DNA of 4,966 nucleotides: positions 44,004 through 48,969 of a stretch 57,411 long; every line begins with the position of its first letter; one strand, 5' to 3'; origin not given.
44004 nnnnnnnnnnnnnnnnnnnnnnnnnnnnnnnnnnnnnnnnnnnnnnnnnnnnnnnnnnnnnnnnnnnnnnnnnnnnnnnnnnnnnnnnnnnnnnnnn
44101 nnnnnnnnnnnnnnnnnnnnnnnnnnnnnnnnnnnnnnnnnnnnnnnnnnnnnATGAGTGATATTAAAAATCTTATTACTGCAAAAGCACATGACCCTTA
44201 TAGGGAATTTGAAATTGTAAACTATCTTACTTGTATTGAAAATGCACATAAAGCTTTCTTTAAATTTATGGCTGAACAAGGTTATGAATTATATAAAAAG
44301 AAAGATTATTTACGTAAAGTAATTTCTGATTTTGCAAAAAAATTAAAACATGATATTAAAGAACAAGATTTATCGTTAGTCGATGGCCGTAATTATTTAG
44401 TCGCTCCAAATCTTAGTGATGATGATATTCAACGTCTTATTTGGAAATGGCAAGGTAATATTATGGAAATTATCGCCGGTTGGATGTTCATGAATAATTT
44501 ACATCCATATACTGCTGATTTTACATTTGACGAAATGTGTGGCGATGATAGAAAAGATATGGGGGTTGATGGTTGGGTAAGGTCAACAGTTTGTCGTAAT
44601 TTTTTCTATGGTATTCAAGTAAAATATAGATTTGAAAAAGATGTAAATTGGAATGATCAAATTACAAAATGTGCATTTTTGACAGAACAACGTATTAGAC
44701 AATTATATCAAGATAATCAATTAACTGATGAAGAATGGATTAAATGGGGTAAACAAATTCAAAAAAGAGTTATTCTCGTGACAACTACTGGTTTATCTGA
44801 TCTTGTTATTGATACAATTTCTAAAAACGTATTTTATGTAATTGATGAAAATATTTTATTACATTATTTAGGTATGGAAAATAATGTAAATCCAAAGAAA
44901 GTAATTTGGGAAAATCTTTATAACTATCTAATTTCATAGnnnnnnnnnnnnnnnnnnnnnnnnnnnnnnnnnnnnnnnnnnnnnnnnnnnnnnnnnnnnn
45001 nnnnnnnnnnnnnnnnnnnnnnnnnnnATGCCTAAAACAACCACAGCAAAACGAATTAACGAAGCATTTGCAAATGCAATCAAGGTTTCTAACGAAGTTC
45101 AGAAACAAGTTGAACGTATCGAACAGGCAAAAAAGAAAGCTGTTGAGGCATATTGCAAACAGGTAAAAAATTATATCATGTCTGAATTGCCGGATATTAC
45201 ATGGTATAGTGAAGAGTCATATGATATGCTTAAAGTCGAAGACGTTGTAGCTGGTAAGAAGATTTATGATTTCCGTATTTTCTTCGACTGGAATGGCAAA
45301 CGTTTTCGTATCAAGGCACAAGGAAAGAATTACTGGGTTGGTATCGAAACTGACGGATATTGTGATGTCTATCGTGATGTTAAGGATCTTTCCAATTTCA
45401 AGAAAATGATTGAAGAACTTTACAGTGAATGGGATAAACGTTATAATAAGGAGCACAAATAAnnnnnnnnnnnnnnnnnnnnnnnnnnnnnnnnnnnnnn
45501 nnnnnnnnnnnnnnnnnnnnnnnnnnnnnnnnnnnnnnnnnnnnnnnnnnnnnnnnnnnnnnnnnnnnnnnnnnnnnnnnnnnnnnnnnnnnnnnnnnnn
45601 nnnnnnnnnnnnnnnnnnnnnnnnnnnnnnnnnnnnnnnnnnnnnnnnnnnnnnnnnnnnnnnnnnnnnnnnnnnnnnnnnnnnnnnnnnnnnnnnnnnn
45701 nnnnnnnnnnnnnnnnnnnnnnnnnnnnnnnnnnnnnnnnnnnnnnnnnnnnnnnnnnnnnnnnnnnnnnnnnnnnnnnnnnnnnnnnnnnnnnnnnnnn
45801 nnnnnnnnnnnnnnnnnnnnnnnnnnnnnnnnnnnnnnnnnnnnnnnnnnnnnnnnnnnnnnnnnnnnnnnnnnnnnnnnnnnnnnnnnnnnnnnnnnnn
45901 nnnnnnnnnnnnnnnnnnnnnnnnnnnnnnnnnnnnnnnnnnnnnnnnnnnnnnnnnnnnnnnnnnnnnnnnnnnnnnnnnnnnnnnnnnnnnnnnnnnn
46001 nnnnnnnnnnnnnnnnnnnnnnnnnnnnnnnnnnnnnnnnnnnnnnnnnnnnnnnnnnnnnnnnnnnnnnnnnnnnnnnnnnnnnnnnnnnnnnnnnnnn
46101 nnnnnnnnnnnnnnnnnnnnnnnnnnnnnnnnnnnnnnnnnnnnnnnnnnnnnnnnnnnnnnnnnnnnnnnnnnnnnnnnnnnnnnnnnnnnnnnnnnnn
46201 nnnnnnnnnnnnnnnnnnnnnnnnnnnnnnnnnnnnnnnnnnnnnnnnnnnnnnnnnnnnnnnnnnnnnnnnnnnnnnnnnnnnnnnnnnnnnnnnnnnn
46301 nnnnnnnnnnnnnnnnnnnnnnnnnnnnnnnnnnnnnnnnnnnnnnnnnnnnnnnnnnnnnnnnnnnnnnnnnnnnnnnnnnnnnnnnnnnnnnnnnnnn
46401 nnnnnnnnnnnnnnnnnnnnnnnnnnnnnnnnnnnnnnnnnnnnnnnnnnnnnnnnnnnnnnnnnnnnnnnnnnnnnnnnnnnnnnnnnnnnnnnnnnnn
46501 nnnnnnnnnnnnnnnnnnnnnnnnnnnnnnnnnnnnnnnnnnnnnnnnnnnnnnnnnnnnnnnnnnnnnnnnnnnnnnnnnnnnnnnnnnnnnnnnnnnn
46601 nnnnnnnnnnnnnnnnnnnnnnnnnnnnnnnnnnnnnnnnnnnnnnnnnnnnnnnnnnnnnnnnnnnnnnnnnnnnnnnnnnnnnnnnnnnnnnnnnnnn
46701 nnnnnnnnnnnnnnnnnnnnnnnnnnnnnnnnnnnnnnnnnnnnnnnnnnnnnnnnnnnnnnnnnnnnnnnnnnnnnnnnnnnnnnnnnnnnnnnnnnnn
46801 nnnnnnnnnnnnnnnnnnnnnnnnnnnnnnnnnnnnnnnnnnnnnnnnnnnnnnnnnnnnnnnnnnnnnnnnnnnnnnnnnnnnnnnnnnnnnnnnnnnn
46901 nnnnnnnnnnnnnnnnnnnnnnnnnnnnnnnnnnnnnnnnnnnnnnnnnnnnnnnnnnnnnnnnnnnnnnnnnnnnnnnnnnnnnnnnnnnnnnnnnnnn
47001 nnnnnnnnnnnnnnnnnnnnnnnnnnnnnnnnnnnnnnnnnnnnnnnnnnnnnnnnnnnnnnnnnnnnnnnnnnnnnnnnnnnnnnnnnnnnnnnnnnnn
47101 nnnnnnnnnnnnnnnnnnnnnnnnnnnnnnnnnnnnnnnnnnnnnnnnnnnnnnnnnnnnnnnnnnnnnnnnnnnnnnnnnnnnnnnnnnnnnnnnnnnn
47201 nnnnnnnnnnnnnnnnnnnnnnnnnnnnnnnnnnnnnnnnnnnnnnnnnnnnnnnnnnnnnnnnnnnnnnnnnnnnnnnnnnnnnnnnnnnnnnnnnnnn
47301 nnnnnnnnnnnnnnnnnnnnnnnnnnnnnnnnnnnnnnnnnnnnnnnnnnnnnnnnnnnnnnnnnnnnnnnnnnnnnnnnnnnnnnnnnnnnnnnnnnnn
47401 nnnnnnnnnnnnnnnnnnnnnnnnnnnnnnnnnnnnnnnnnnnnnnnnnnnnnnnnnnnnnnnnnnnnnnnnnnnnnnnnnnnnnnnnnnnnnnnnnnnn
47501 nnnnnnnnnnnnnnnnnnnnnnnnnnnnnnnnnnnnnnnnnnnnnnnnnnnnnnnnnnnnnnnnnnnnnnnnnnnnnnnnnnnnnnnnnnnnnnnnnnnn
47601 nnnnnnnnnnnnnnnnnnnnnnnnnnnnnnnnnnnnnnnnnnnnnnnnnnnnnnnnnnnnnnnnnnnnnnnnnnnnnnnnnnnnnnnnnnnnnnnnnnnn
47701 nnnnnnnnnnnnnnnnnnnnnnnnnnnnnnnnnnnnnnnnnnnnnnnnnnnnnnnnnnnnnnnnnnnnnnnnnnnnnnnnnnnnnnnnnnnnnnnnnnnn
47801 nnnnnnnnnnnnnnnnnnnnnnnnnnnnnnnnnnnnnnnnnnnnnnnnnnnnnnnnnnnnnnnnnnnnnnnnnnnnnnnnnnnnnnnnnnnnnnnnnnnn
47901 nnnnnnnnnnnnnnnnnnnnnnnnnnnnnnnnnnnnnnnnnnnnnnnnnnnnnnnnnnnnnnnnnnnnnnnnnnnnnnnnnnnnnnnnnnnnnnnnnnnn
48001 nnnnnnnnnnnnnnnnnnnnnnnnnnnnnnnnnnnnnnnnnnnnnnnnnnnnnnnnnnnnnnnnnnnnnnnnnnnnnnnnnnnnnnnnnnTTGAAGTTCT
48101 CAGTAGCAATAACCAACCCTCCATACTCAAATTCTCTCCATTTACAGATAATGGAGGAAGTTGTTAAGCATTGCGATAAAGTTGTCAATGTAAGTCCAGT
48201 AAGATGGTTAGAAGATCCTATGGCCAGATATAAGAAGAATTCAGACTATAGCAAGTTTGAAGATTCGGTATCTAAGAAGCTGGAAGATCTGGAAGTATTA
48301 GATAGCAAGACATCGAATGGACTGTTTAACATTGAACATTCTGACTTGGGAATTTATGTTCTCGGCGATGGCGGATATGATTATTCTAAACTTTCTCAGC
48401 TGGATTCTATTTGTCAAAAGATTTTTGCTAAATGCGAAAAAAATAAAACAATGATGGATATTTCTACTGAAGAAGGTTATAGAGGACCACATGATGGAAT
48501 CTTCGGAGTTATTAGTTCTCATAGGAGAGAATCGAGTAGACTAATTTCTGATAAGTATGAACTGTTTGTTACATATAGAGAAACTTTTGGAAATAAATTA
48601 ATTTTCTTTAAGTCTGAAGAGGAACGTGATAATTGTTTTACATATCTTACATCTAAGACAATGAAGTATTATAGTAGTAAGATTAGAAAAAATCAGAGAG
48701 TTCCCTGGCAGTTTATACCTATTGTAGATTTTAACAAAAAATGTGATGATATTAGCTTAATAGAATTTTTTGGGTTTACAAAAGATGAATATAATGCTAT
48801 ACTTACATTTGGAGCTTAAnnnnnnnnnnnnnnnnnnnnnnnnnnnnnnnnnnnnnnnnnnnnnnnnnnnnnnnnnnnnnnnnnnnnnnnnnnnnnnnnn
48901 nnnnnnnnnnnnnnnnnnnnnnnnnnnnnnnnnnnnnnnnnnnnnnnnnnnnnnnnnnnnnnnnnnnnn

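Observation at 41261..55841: Two paralogous three-gene cassettes: SF2 helicase, NPPY protein, PD-QxK nuclease-like protein, each gene with its own terminator-promoter module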

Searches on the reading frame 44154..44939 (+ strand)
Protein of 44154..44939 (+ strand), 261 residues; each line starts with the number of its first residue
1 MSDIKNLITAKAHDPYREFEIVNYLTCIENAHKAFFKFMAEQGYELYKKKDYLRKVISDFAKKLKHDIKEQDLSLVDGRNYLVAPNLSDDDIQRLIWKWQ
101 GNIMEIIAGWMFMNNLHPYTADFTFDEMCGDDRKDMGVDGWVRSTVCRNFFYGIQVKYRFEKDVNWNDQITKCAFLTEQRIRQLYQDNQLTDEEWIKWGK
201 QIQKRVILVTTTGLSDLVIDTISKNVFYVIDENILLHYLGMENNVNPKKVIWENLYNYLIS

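Call 3: search_protein_families(library=pfam, proteins=[window:44154-44939:+], max_evalue=0.1)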
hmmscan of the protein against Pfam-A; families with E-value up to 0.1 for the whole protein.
window:44154-44939:+ (261 aa): 1 family
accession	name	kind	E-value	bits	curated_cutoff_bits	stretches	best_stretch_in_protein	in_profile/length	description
PF06819.16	Arc_PepC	-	0.053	14.2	23.4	0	46-95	43-95/110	Archaeal Peptidase A24 C-terminal Domain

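Call 4: search_protein_families(library=phrogs, proteins=[window:44154-44939:+], max_evalue=0.01)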
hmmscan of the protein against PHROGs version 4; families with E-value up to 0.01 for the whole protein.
window:44154-44939:+ (261 aa): 0 families

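Call 12: search_protein_families(library=padloc, proteins=[window:44154-44939:+], max_evalue=0.1)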
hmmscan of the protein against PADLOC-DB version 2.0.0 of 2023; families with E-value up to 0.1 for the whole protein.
window:44154-44939:+ (261 aa): 0 families

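Call 13: search_protein_families(library=ncbifam, proteins=[window:44154-44939:+], max_evalue=0.1)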
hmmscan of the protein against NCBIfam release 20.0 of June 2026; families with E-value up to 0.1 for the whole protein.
window:44154-44939:+ (261 aa): 2 families
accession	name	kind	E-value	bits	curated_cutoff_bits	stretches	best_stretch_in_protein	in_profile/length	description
NF040881.1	PTS_reg_TmaR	equivalog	0.041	13.9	170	0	44-108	16-78/103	PTS system regulator TmaR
NF003844.0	PRK05423.1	equivalog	0.08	12.8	122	0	45-102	17-72/110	DUF496 family protein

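Call 21: find_homologous_proteins(query=window:44154-44939:+, max_evalue=0.001)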
Query window:44154-44939:+ (261 aa): 10 proteins with E <= 0.001 among 230 candidates.
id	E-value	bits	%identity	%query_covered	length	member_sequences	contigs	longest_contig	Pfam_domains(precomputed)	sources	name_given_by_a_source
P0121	7.0e-168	575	92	100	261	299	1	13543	-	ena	-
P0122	1.1e-145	502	83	99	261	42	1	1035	-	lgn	-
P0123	8.2e-104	365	61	99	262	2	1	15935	-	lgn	-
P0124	1.1e-100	354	60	98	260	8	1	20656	-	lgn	-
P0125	3.7e-97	343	61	98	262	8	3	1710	-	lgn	-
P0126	2.0e-80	288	52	98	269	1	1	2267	-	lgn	-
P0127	1.2e-77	279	50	100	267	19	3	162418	-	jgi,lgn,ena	-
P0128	1.3e-60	223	45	97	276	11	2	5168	-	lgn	-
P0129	2.0e-54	203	41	97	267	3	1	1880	-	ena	-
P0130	3.7e-32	130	95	23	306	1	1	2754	-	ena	-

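Call 26: search_solved_structures(query=A2, max_evalue=10, show_alignments=2)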
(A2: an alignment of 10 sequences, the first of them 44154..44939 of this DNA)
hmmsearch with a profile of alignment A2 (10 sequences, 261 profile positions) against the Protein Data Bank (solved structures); distinct sequences matched with E-value up to 10: 1.
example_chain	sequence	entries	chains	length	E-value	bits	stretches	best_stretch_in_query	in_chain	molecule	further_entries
4zkj_A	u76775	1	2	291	0.58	12.7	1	29-74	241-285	CRISPR-associated protein Cas1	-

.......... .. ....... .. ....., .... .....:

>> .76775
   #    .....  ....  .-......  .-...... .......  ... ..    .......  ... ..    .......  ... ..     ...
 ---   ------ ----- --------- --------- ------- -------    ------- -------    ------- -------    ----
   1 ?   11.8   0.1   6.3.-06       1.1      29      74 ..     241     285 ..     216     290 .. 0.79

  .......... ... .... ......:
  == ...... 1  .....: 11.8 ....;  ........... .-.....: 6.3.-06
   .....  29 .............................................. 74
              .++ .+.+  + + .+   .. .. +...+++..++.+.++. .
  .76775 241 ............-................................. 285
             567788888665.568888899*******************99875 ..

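Call 28: search_protein_families(library=pfam, alignment_id=A2, max_evalue=10)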
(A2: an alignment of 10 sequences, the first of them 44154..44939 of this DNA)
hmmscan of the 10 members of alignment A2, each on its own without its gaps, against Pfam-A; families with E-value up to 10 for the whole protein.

A. member 1, window:44154-44939:+ (261 aa): 1 family
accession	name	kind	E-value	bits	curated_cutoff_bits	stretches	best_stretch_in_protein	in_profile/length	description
PF06819.16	Arc_PepC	-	0.053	14.2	23.4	1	46-95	43-95/110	Archaeal Peptidase A24 C-terminal Domain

B. families by the number of members that match (of 10 scanned): 11 families
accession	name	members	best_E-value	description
PF13156.12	Mrr_cat_2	2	0.00021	Restriction endonuclease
PF06353.17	DUF1062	1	0.0027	Protein of unknown function (DUF1062)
PF14280.11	DUF4365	1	0.036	Domain of unknown function (DUF4365)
PF10548.14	P22_AR_C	1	0.049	P22AR C-terminal domain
PF06819.16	Arc_PepC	1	0.053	Archaeal Peptidase A24 C-terminal Domain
PF24167.1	DUF7411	1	0.06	Family of unknown function (DUF7411)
PF24275.1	NttA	1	0.094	T2SS substrate NttA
PF25190.1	Tad5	1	0.13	Type I Thoeris inhibitor Tad5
PF04471.18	Mrr_cat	1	0.13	Restriction endonuclease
PF06938.16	DUF1285_N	1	0.17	Domain of unknown function (DUF1285), N-terminal domain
PF23638.1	DUF7145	1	0.19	Domain of unknown function (DUF7145)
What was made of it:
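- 44154..44939 (+): Cassette 1 Mrr-like PD-(D/E)xK protein (third1, 261 aa, leaderless): E105 at 44466-44468, D139 at 44568-44570, QVK at 44616-44624. Relatives hit Mrr_cat_2 at 2e-4 (call 28).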

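Call 36: predict_structure(alignment_id=A2)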
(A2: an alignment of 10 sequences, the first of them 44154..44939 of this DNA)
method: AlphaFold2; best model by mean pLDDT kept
length: 261 residues; sequences in the alignment: 10
mean_pLDDT: 86.0   pTM: 0.87
mean pLDDT of the five models: 86.0, 84.9, 84.9, 78.1, 65.9
residues with pLDDT >= 90: 113; 70-90: 126; 50-70: 21; < 50: 1
segments of 3 or more residues with pLDDT < 50: none
pLDDT, mean of each block of 10 residues (from residue 1): 81 80 92 97 92 94 96 85 86 91 92 89 76 69 85 83 70 88 90 87 86 81 85 91 71 94 85
secondary structure, 60 per line:
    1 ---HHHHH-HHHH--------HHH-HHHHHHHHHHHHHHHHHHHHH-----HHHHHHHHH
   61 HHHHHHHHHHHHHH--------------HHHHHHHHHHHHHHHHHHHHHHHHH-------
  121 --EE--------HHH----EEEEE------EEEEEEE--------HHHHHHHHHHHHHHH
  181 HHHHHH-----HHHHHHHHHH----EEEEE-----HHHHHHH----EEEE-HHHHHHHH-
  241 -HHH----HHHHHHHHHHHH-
elements in order: H4-8 H10-13 H26-46 H52-74 H89-113 E140-144 E151-157 H166-186 H192-201 E206-210 H216-222 E227-230 H232-239 H249-260
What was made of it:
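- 44154..44939 (+): AF2 pLDDT 86 (call 36).
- AF2 gives a helix carrying E, a strand starting at D, and a strand carrying QVK (call 36).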

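Call 40: fold_search(model_id=the predicted structure, library=pdb)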
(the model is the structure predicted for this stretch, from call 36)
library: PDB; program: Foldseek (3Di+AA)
matches with E <= 10: 130; with E <= 0.001: 0
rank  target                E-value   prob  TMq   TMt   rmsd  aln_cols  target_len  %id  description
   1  9u49_A                2.7e-02  0.80  0.31  0.23   9.7       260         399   11  crystal structure of Cdn1 in complex with cA4 (released 2026-02-04)
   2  7bdv_A                8.7e-02  0.60  0.30  0.24  12.2       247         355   15  Structure of Can2 from Sulfobacillus thermosulfidooxidans in complex with cyclic tetra-adenylate (cA4) (released 2021-03-03)
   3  7bdv_B                1.3e-01  0.57  0.31  0.25  12.9       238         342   14  Structure of Can2 from Sulfobacillus thermosulfidooxidans in complex with cyclic tetra-adenylate (cA4) (released 2021-03-03)
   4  1xmx                  1.5e-01  0.54  0.30  0.23  11.2       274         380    9  Crystal structure of protein VC1899 from Vibrio cholerae (released 2004-11-16)
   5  3v20_B                2.1e-01  0.69  0.38  0.35   8.8       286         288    8  Crystal structure of Type IIF restriction endonuclease Bse634I with cognate DNA (released 2012-04-25)
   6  7bdv_D                3.1e-01  0.28  0.27  0.22  10.5       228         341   10  Structure of Can2 from Sulfobacillus thermosulfidooxidans in complex with cyclic tetra-adenylate (cA4) (released 2021-03-03)
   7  6ek1                  3.8e-01  0.30  0.31  0.27  11.6       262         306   12  Crystal structure of Type IIP restriction endonuclease PfoI (released 2018-10-10)
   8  8z4i_A                4.0e-01  0.20  0.27  0.21  10.9       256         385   10  crystal structure of Cdn1 in complex with cA3 (released 2026-02-04)
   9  3v1z_A                4.2e-01  0.54  0.38  0.35   8.8       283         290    8  Crystal structure of Type IIF restriction endonuclease Bse634I with cognate DNA (released 2012-04-25)
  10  4zem_B                5.5e-01  0.08  0.16  0.14  15.8       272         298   10  Crystal structure of eIF2B beta from Chaetomium thermophilum (released 2015-09-30)
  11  9cs6_Z                5.8e-01  0.05  0.15  0.08  23.6       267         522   12  TRiC-ADP-S5 state is a conformation when TRiC incubated in 1 mM ADP (released 2025-01-22)
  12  7eu0_E                6.2e-01  0.38  0.25  0.32   7.0       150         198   12  The cryo-EM structure of A. thaliana Pol IV-RDR2 backtracked complex (released 2021-12-29)
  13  6eko_A                7.6e-01  0.15  0.29  0.26  10.6       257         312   12  Crystal structure of Type IIP restriction endonuclease PfoI with cognate DNA (released 2018-10-10)
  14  9e2s_I                8.9e-01  0.03  0.15  0.09  24.2       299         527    9  Apo TRiC in closed conformation (released 2025-10-08)
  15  7x0a_g                9.4e-01  0.03  0.12  0.07  23.6       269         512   12  Cryo-EM structure of human TRiC-NPP state (released 2023-04-12)
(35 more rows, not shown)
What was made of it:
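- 44154..44939 (+): The best PDB matches are PD-(D/E)xK proteins, all weak (call 40).
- Foldseek PDB hits for third1 are individually non-significant (best E 0.027; call 40).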

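Call 84: fold_search(model_id=the predicted structure, library=viral)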
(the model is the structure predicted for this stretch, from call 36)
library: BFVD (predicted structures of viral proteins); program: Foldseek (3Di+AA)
matches with E <= 10: 175; with E <= 0.001: 2
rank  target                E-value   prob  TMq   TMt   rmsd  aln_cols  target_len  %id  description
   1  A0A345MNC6            4.8e-05  1.00  0.51  0.21   6.6       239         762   16  (no name in the UniProt tables at hand)
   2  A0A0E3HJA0            3.3e-04  1.00  0.50  0.63   5.2       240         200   14  Restriction endonuclease [Synechococcus phage ACG-2014f]
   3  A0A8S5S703            4.0e-02  0.97  0.32  0.22  12.9       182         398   16  Restriction endonuclease [Siphoviridae sp. ctVDy27]
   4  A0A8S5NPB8            5.5e-02  0.90  0.30  0.27  13.3       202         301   10  Restriction endonuclease [Siphoviridae sp. ctGMq5]
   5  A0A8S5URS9            6.2e-02  0.47  0.27  0.23  18.3       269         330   14  Restriction endonuclease [Siphoviridae sp. cthae16]
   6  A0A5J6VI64            8.9e-02  0.66  0.29  0.36  14.4       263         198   11  Restriction endonuclease type IV Mrr domain-containing protein [Megaviridae environmental sample]
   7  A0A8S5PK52            9.9e-02  0.97  0.35  0.37   7.3       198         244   14  Restriction endonuclease [Siphoviridae sp. ctXBp18]
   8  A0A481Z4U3            1.4e-01  0.84  0.36  0.08  10.1       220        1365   12  Type III restriction enzyme, res subunit [Pithovirus LCPAC001]
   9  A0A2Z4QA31            1.8e-01  0.82  0.28  0.31   5.7       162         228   13  (no name in the UniProt tables at hand)
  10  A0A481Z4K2            2.6e-01  0.72  0.34  0.20   8.1       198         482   13  Uncharacterized protein [Pithovirus LCPAC201]
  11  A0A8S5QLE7            3.5e-01  0.95  0.33  0.32   3.8       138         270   12  Restriction endonuclease [Siphoviridae sp. ctVCm11]
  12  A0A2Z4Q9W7            4.9e-01  0.33  0.32  0.36  16.0       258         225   13  (no name in the UniProt tables at hand)
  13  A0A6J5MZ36            5.4e-01  0.18  0.22  0.16  11.3       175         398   12  PD-(D/E)XK nuclease superfamily [uncultured Caudovirales phage]
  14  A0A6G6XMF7            5.4e-01  0.14  0.16  0.11  10.9       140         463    9  (no name in the UniProt tables at hand)
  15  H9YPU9                5.7e-01  0.16  0.21  0.27   6.8       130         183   15  (no name in the UniProt tables at hand)
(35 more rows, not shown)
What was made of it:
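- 44154..44939 (+): BFVD matches include 'Restriction endonuclease' at 3e-4 and an unnamed protein at 5e-5 (call 84).
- Structure matches are restriction endonucleases and PD-(D/E)xK proteins (calls 40, 84).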

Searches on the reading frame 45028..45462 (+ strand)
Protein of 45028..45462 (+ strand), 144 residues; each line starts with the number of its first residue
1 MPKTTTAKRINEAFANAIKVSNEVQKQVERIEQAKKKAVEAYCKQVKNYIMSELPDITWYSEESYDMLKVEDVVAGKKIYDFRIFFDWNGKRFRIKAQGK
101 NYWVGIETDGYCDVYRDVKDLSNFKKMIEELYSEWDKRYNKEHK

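Call 87: search_protein_families(library=phrogs, proteins=[window:45028-45462:+], max_evalue=0.01)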
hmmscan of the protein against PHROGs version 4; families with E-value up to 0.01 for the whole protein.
window:45028-45462:+ (144 aa): 0 families

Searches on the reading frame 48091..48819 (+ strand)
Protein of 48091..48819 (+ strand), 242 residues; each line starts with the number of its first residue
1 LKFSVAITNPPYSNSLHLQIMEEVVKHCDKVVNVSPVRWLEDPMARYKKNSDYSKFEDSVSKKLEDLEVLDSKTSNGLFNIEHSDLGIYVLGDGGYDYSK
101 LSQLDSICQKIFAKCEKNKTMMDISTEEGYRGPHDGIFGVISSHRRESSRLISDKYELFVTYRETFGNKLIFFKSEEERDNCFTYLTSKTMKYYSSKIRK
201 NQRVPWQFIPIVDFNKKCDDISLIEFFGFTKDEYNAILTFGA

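Call 3: search_protein_families(library=pfam, proteins=[window:48091-48819:+], max_evalue=0.1)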
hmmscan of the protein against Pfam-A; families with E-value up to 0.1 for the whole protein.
window:48091-48819:+ (242 aa): 0 families

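Call 4: search_protein_families(library=phrogs, proteins=[window:48091-48819:+], max_evalue=0.01)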
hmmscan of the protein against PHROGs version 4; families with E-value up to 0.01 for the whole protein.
window:48091-48819:+ (242 aa): 1 family
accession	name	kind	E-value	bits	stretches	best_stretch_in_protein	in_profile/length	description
phrog_11371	-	unknown function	2.3e-06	27.9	1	1-79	2-81/383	-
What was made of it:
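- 48091..48819 (+): Short NPPY protein (NPPY3, 242 aa). It starts at strand beta4/NPPY (48115-48126) and has no N-terminal half. It matches phrog_11371 positions 2-81 (call 4).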

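Call 12: search_protein_families(library=padloc, proteins=[window:48091-48819:+], max_evalue=0.1)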
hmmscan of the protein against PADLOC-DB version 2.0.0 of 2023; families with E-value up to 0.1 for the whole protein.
window:48091-48819:+ (242 aa): 0 families

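Call 13: search_protein_families(library=ncbifam, proteins=[window:48091-48819:+], max_evalue=0.1)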
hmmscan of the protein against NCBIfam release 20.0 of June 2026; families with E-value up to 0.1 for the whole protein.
window:48091-48819:+ (242 aa): 1 family
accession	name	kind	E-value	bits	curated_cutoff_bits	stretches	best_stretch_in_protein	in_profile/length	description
NF033112.0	APH_3p_A16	exception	0.016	14.7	580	1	4-97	121-213/262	aminoglycoside 3'-O-phosphotransferase AphA16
